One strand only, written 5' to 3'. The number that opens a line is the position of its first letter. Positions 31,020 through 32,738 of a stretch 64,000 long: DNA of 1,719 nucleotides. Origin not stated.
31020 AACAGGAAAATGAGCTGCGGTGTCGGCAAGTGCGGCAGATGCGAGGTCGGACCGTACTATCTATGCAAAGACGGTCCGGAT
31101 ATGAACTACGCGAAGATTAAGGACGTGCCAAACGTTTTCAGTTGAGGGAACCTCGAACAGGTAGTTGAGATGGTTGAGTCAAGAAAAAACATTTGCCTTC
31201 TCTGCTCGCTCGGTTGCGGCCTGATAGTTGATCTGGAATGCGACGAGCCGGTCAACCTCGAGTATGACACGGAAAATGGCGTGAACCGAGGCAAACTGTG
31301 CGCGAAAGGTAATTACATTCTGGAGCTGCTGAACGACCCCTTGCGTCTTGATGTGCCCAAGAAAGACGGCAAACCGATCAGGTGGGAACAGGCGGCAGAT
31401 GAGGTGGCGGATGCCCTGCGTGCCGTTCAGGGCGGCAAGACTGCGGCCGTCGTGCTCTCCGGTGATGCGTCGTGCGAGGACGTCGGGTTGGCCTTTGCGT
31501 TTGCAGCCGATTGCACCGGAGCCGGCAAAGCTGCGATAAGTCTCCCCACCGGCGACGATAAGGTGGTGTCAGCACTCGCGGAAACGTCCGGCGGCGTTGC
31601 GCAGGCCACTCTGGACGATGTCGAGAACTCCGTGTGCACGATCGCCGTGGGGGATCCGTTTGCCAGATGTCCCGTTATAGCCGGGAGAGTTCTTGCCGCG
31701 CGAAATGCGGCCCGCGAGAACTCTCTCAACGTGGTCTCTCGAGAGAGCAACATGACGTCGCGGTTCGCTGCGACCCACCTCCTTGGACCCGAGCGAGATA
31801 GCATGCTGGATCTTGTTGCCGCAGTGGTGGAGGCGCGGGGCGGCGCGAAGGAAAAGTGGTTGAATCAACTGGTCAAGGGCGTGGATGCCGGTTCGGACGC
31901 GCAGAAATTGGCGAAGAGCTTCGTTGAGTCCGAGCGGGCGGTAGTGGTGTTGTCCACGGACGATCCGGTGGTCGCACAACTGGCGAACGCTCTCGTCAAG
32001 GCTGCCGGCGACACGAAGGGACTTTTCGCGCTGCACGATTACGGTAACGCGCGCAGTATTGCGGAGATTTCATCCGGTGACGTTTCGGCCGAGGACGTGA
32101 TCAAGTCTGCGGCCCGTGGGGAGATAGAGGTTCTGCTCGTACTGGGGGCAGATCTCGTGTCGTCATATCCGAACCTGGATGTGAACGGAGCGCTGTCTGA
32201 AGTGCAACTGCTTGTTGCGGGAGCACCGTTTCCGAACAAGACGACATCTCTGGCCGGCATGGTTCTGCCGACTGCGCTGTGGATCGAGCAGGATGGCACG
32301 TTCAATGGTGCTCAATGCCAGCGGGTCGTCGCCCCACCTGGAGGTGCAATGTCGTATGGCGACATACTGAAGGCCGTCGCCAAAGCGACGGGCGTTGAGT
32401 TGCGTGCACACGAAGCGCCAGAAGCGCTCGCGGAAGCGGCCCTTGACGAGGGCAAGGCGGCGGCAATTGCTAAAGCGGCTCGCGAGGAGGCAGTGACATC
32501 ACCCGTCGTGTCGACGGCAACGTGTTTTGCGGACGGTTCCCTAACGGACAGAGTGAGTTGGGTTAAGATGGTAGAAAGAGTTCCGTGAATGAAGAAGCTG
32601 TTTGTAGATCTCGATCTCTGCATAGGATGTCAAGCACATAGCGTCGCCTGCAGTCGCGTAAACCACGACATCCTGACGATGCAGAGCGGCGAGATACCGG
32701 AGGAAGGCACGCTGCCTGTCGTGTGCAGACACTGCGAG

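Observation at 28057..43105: Sigma-54-driven string coupling HydB/HydG-like, FdhA-like and HycB-like modules to a group-4 [NiFe] hydrogenase with a full Mrp antiporter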

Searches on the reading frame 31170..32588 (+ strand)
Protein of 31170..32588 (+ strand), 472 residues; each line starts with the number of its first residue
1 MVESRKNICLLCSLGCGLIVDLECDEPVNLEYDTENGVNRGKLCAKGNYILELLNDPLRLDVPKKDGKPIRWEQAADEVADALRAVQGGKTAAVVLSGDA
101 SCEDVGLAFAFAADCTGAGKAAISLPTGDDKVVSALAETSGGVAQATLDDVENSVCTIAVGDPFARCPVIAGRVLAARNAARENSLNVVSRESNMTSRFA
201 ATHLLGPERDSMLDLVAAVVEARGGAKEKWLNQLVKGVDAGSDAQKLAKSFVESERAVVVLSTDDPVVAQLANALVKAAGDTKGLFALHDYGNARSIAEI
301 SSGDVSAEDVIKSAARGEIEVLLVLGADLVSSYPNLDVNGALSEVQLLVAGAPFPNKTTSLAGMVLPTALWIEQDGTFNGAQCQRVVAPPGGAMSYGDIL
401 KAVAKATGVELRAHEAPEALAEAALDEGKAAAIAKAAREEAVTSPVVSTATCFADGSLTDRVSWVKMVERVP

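Call 3: search_protein_families(library=pfam, proteins=[window:31170-32588:+])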
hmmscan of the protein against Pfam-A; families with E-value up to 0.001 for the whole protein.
window:31170-32588:+ (472 aa): 2 families
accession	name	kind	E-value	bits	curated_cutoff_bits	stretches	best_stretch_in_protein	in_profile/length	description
PF00384.28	Molybdopterin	-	8.9e-12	45.1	24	1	68-405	15-352/353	Molybdopterin oxidoreductase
PF04879.21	Molybdop_Fe4S4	-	4.2e-10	39.9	22.7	1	5-55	4-54/55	Molybdopterin oxidoreductase Fe4S4 domain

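Call 6: search_protein_families(library=ncbifam, proteins=[window:31170-32588:+])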
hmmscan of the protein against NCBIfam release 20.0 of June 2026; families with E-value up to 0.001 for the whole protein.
window:31170-32588:+ (472 aa): 12 families
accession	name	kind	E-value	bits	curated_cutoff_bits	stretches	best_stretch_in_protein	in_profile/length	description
TIGR01591.1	Fdh-alpha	equivalog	2.7e-28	98.5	666.25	2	8-200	2-201/672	formate dehydrogenase subunit alpha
TIGR01973.1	NuoG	equivalog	2.4e-18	66.3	470.05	1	4-379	214-577/606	NADH-quinone oxidoreductase subunit NuoG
NF041783.2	mnquin_red_QrcB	equivalog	5.5e-18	64.5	440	1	5-162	53-211/695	menaquinone reductase molybdopterin-binding-like subunit QrcB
NF047855.1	AssmNtatRedNasC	equivalog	1.2e-13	50.2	1100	1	300-380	391-472/708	assimilatory nitrate reductase catalytic subunit NasC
NF010055.0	PRK13532.1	equivalog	2.1e-10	39.5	904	1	5-101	43-153/830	nitrate reductase catalytic subunit NapA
NF005895.0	PRK07860.1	equivalog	2.4e-09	35.8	802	1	306-437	553-689/811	NADH-quinone oxidoreductase subunit G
TIGR01706.1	NAPA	equivalog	5.4e-09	34.9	930.55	1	5-99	43-149/830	periplasmic nitrate reductase subunit alpha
TIGR01553.1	formate-DH-alph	equivalog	4.2e-07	28.1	814.2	1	5-79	45-132/1009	formate dehydrogenase-N subunit alpha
TIGR01701.1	Fdhalpha-like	subfamily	3.2e-06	25.6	582.15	0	54-170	100-216/744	FdhF/YdeP family oxidoreductase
NF012032.0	PRK15488.1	equivalog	4.2e-06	25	694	1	6-112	45-159/759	thiosulfate reductase PhsA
NF041513.1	formate_DH_Act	exception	1.2e-05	23.4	1400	1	6-75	44-114/1067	formate dehydrogenase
NF041323.1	Nitr_red_NasA_Halo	equivalog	9.7e-05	21.1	1000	0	312-407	371-470/673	assimilatory nitrate reductase NasA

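Call 24: find_homologous_proteins(query=window:31170-32588:+, max_evalue=0.00001)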
Query window:31170-32588:+ (472 aa): 57 proteins with E <= 0.00001 among 8000 candidates.
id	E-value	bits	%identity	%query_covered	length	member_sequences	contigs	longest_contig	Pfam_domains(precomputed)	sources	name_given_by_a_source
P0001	0.0e+0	1012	100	100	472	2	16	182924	PF00384.28,PF04879.22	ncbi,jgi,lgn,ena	-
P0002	4.0e-264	894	92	98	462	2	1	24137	PF00384.28,PF04879.22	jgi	jgi:anaerobic selenocysteine-containing dehydrogenase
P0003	8.3e-239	811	82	100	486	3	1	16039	PF00384.28,PF04879.22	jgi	jgi:anaerobic selenocysteine-containing dehydrogenase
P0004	4.7e-223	759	77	100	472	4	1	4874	PF00384.28,PF04879.22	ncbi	-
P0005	1.5e-222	758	76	100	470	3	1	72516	PF00384.28,PF04879.22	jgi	-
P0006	9.8e-219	745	75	100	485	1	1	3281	PF00384.28,PF04879.22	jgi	jgi:anaerobic selenocysteine-containing dehydrogenase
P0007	4.3e-216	736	76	100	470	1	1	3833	PF00384.28,PF04879.22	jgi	jgi:anaerobic selenocysteine-containing dehydrogenase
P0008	1.2e-208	712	72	100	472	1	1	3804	PF00384.28,PF04879.22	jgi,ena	-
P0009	1.0e-204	699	70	100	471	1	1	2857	PF00384.28,PF04879.22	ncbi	-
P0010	5.5e-204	696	70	100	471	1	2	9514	PF00384.28,PF04879.22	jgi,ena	-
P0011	1.5e-202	692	69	100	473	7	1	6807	PF00384.28,PF04879.22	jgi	jgi:anaerobic selenocysteine-containing dehydrogenase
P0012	1.4e-201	688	70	100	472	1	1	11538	PF00384.28,PF04879.22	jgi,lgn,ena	-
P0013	7.5e-199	679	68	100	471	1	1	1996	PF00384.28,PF04879.22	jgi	jgi:anaerobic selenocysteine-containing dehydrogenase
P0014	3.6e-197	674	68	100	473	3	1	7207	PF00384.28,PF04879.22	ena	-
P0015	5.6e-182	624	61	100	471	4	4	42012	PF00384.28,PF04879.22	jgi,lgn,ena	-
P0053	2.2e-23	101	28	86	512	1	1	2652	PF00384.28,PF01568.28,PF04879.22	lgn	-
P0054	6.1e-10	57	23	79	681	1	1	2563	PF00384.28,PF01568.28,PF04879.22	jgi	jgi:anaerobic selenocysteine-containing dehydrogenase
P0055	4.1e-7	48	24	90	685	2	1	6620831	PF00384.28,PF01568.28,PF04879.22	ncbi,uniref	ncbi:molybdopterin-containing oxidoreductase family protein [Pseudonocardia sp. CA-107938]|uniref:mo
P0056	1.1e-6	46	31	16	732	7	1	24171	PF00384.28,PF01568.28,PF04879.22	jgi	jgi:anaerobic selenocysteine-containing dehydrogenase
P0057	5.4e-6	44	31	29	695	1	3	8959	PF00384.28,PF01568.28,PF04879.22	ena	-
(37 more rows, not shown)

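Call 25: find_encoding_contigs(protein=P0001, flank=3000, max_places=4)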
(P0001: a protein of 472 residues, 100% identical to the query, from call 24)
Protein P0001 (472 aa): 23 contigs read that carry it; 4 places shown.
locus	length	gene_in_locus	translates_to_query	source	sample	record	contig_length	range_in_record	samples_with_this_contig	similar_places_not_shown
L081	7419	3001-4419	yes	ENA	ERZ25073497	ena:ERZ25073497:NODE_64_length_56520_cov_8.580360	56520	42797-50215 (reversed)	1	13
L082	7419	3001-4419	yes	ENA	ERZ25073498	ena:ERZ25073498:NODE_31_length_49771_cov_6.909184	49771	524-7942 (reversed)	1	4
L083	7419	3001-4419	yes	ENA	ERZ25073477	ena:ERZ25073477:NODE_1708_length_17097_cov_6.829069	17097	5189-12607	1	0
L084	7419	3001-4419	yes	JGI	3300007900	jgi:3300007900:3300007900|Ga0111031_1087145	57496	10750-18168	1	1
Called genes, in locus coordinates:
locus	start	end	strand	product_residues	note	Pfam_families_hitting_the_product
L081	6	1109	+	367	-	PF00072:Response_reg, PF00512:HisKA, PF02518:HATPase_c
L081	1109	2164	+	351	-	PF13746:Fer4_18 (faint), PF13187:Fer4_9 (faint), PF12838:Fer4_7 (faint), PF17179:Fer4_22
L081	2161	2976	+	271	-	PF00970:FAD_binding_6 (weak), PF00175:NAD_binding_1, PF10418:DHODB_Fe-S_bind (weak)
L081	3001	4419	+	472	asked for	PF04879:Molybdop_Fe4S4, PF00384:Molybdopterin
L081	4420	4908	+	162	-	PF00037:Fer4 (faint), PF12797:Fer4_2 (faint), PF13187:Fer4_9 (faint), PF13237:Fer4_10 (faint), PF13247:Fer4_11, PF12838:Fer4_7 (weak), PF12837:Fer4_6 (weak)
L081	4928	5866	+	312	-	PF00146:NADHdh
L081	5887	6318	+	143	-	PF01058:Oxidored_q6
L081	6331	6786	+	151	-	PF00329:Complex1_30kDa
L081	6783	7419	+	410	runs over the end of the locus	PF00374:NiFeSe_Hases, PF00346:Complex1_49kDa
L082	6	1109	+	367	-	PF00072:Response_reg, PF00512:HisKA, PF02518:HATPase_c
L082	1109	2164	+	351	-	PF13746:Fer4_18 (faint), PF13187:Fer4_9 (faint), PF12838:Fer4_7 (faint), PF17179:Fer4_22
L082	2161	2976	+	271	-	PF00970:FAD_binding_6 (weak), PF00175:NAD_binding_1, PF10418:DHODB_Fe-S_bind (weak)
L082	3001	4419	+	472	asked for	PF04879:Molybdop_Fe4S4, PF00384:Molybdopterin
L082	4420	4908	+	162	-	PF00037:Fer4 (faint), PF12797:Fer4_2 (faint), PF13187:Fer4_9 (faint), PF13237:Fer4_10 (faint), PF13247:Fer4_11, PF12838:Fer4_7 (weak), PF12837:Fer4_6 (weak)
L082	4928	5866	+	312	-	PF00146:NADHdh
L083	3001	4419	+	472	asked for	PF04879:Molybdop_Fe4S4, PF00384:Molybdopterin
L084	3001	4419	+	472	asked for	PF04879:Molybdop_Fe4S4, PF00384:Molybdopterin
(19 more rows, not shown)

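Call 27: search_solved_structures(query=window:31170-32588:+, max_evalue=0.01, show_alignments=3)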
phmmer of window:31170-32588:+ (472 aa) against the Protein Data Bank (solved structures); distinct sequences matched with E-value up to 0.01: 36.
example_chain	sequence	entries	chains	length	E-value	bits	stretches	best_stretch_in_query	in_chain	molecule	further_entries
7qv7_S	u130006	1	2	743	1.1e-21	80.7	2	7-180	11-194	Hydrogen dependent carbon dioxide reductase subunit FdhF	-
9t1s_L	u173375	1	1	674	3.7e-16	62.5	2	7-201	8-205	formate dehydrogenase (coenzyme F420)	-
7bkb_D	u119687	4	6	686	1.4e-15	60.6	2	8-336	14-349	Formate dehydrogenase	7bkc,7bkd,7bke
2jio_A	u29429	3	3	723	9.3e-15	57.9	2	6-205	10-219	PERIPLASMIC NITRATE REDUCTASE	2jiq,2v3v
2jim_A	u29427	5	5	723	3e-14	56.2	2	6-205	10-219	PERIPLASMIC NITRATE REDUCTASE | PROTEIN (PERIPLASMIC NITRATE REDUCTASE)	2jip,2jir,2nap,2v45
6tg9_A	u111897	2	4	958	2.5e-12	49.8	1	307-431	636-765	Formate dehydrogenase subunit alpha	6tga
1aa6_A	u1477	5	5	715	3.7e-11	46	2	7-204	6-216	FORMATE DEHYDROGENASE H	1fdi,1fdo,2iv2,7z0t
9wxb_B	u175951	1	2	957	5.6e-11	45.4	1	302-424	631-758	Formate dehydrogenase alpha subunit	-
9vap_A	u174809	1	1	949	6.7e-10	41.9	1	3-180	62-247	Formate dehydrogenase molybdopterin-binding subunit FdhA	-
1ogy_A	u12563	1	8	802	1.6e-08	37.3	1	6-87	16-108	PERIPLASMIC NITRATE REDUCTASE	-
7vw6_A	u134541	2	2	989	1.6e-08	37.3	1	308-425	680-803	Formate dehydrogenase | Tungsten-containing formate dehydrogenase alpha subunit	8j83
7e5z_A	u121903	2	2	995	1.6e-08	37.3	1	308-425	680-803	Formate dehydrogenase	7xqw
3ml1_A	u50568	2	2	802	1.6e-08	37.3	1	6-89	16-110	Periplasmic nitrate reductase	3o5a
2nya_A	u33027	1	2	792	2.5e-08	36.7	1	6-84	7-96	Periplasmic nitrate reductase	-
6sdr_A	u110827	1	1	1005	1.8e-07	33.8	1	6-178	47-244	Formate dehydrogenase, alpha subunit, selenocysteine-containing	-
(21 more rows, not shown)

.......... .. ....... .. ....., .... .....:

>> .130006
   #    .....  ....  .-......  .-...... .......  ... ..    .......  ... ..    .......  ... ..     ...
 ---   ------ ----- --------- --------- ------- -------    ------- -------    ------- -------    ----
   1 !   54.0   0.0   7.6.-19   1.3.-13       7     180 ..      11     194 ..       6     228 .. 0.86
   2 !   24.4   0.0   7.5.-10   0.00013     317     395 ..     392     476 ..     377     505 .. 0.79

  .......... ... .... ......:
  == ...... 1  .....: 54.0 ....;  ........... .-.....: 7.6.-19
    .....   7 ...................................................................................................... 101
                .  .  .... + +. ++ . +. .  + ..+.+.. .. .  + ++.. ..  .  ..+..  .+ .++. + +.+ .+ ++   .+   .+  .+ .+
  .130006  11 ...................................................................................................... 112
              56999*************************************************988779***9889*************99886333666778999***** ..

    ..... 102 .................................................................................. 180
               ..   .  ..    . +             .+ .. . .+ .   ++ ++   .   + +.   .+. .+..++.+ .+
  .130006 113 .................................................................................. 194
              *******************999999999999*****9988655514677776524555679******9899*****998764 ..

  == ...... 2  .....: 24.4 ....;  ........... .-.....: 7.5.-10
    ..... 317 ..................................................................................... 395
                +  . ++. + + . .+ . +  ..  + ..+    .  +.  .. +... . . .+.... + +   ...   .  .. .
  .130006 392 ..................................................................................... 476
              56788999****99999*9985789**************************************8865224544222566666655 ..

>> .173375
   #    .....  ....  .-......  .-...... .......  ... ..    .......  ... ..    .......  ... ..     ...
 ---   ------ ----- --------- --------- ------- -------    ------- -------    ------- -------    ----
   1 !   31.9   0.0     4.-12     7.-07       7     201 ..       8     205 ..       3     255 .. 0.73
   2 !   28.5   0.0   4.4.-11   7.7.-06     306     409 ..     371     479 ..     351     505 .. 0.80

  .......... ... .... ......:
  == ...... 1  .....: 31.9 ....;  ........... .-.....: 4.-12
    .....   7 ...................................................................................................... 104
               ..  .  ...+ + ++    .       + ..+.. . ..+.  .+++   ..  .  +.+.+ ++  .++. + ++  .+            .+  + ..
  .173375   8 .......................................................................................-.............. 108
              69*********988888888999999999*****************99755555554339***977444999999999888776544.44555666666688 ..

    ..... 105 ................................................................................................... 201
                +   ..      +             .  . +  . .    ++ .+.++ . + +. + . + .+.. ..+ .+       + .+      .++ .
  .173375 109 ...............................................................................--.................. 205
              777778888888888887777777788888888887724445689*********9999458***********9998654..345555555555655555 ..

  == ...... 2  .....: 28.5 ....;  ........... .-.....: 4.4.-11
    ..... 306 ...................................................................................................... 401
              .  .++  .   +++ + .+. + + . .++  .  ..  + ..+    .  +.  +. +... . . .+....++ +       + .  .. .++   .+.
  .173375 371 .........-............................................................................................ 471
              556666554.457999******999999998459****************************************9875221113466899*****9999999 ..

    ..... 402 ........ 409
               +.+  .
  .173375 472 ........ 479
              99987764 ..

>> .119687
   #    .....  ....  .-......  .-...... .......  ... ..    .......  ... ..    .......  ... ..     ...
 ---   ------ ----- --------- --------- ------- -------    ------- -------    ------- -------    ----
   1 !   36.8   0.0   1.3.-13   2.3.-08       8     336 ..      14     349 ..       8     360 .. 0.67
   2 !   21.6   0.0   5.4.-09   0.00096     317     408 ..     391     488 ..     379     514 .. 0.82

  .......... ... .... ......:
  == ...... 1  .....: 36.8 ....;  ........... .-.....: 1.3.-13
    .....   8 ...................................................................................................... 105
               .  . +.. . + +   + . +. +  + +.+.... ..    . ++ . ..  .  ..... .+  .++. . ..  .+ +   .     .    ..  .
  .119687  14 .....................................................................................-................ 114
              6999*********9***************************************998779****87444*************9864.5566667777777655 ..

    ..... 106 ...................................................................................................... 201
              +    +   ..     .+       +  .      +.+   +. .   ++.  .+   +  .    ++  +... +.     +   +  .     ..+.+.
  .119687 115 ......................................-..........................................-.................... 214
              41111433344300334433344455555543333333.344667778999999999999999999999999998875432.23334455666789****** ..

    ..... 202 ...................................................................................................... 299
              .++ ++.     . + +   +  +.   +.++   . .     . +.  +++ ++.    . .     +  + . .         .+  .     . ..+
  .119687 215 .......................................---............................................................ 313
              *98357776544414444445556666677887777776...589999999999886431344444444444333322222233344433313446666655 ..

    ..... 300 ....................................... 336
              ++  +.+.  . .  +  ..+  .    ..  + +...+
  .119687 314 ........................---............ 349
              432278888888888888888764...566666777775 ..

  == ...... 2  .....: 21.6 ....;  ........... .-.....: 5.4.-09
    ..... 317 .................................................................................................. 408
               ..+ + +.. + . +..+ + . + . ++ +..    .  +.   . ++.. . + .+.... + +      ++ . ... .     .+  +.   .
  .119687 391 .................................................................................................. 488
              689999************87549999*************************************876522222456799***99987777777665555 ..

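Call 43: predict_structure(alignment_id=A1)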
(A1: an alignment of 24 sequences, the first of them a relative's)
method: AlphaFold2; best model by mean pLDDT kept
length: 472 residues; sequences in the alignment: 24
mean_pLDDT: 89.4   pTM: 0.89
mean pLDDT of the five models: 89.4, 89.4, 89.0, 88.1, 87.4
residues with pLDDT >= 90: 330; 70-90: 106; 50-70: 19; < 50: 17
segments of 3 or more residues with pLDDT < 50: 456-472
pLDDT, mean of each block of 10 residues (from residue 1): 90 92 92 93 87 88 95 96 82 91 90 83 91 93 93 97 93 96 96 95 96 97 92 94 96 96 96 96 93 87 81 94 94 91 95 92 96 87 90 93 94 66 92 94 77 53 44 35
secondary structure, 60 per line:
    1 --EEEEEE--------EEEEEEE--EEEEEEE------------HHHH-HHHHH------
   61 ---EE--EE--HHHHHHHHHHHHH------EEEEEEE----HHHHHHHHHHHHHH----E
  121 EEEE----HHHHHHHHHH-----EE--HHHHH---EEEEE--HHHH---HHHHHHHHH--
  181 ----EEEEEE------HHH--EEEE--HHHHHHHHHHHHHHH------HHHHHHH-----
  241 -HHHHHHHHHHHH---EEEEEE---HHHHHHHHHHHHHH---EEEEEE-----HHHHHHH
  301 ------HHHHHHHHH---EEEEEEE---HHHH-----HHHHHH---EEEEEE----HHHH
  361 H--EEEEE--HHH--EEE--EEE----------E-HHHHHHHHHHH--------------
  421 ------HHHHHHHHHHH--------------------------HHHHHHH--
elements in order: E3-8 E17-23 E26-32 H45-48 H50-54 H72-84 E91-97 H102-115 E120-124 H129-138 H148-152 E156-160 H163-166 H170-178 E185-190 E202-205 H208-222 H229-235 H242-253 E257-262 H266-279 E283-288 H294-300 H307-315 E319-325 H329-332 H338-343 E347-352 H357-361 E364-368 E376-378 E381-383 H396-406 H427-437 H464-470

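Call 46: find_encoding_contigs(protein=P0005, flank=10000, max_places=1)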
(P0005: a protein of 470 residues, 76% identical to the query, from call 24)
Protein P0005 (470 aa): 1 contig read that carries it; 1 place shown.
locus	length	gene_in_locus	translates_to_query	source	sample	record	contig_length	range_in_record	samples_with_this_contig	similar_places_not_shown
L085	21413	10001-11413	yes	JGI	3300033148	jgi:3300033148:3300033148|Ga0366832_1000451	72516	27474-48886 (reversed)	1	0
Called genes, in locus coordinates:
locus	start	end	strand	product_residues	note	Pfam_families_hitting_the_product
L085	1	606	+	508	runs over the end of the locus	PF00005:ABC_tran, PF13304:AAA_21 (faint), PF00005:ABC_tran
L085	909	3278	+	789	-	PF03415:Peptidase_C11, PF18884:TSP3_bac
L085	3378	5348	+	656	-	PF14827:dCache_3 (weak), PF17201:Cache_3-Cache_2, PF17202:sCache_3_3, PF17203:sCache_3_2 (weak), PF00672:HAMP, PF00512:HisKA, PF02518:HATPase_c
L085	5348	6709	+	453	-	PF00072:Response_reg, PF01078:Mg_chelatase (faint), PF00158:Sigma54_activat, PF14532:Sigma54_activ_2, PF00004:AAA (weak), PF07728:AAA_5, PF25601:AAA_lid_14, PF02954:HTH_8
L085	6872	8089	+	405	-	PF00072:Response_reg, PF00512:HisKA, PF02518:HATPase_c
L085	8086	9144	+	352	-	PF13746:Fer4_18 (faint), PF12838:Fer4_7 (faint), PF13187:Fer4_9 (faint), PF17179:Fer4_22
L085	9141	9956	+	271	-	PF00970:FAD_binding_6 (weak), PF00175:NAD_binding_1, PF10418:DHODB_Fe-S_bind (weak)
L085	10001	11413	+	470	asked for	PF04879:Molybdop_Fe4S4, PF00384:Molybdopterin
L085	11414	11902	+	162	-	PF00037:Fer4 (faint), PF12837:Fer4_6 (faint), PF13237:Fer4_10 (weak), PF13247:Fer4_11, PF12838:Fer4_7 (weak), PF13187:Fer4_9 (weak)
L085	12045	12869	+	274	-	PF00146:NADHdh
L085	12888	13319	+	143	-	PF01058:Oxidored_q6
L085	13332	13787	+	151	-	PF00329:Complex1_30kDa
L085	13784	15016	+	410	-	PF00374:NiFeSe_Hases, PF00346:Complex1_49kDa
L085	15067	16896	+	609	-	PF00662:Proton_antipo_N, PF00361:Proton_antipo_M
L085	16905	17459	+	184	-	PF13244:MbhD, PF00499:Oxidored_q3 (weak), PF20501:MbhE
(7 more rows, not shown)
